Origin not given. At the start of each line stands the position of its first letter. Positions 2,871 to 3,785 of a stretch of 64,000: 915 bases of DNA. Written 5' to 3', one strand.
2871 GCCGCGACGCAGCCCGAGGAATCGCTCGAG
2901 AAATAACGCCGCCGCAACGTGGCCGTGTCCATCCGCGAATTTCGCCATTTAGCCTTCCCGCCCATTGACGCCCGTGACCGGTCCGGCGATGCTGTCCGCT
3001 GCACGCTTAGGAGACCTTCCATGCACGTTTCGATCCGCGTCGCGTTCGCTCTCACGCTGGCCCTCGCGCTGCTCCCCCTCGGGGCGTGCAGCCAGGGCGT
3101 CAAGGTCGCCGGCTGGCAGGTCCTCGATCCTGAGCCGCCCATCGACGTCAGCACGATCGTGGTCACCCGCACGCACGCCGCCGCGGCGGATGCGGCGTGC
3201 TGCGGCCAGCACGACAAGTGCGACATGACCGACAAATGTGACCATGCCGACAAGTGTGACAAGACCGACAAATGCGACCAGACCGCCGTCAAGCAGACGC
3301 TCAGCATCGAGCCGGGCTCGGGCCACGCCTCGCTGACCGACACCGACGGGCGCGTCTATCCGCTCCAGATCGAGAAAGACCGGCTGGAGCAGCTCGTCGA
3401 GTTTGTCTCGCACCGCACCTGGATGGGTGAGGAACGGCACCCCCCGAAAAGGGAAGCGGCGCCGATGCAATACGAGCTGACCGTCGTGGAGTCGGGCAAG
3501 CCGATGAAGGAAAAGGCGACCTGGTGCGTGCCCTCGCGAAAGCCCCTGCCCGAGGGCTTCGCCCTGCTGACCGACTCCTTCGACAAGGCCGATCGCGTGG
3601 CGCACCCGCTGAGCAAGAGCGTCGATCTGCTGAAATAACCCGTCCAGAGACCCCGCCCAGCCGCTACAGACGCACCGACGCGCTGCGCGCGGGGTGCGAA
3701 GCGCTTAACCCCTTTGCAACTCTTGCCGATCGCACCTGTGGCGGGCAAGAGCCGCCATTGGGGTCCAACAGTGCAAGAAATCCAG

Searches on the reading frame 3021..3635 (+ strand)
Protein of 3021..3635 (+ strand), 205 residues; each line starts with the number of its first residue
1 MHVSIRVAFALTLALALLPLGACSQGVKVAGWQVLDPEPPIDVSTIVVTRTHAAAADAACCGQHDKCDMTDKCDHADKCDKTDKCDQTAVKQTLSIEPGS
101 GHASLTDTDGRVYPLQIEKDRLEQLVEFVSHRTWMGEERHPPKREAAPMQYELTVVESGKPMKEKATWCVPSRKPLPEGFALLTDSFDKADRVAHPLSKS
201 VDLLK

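Call 60: search_protein_families(library=pfam, proteins=[window:3021-3635:+], max_evalue=0.1)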
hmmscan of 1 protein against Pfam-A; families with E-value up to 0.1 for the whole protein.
window:3021-3635:+ (205 aa): 1 family
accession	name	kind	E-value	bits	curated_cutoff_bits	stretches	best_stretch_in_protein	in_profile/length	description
PF03420.18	Peptidase_S77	-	0.021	14.8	27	1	82-155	32-106/198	Prohead core protein serine protease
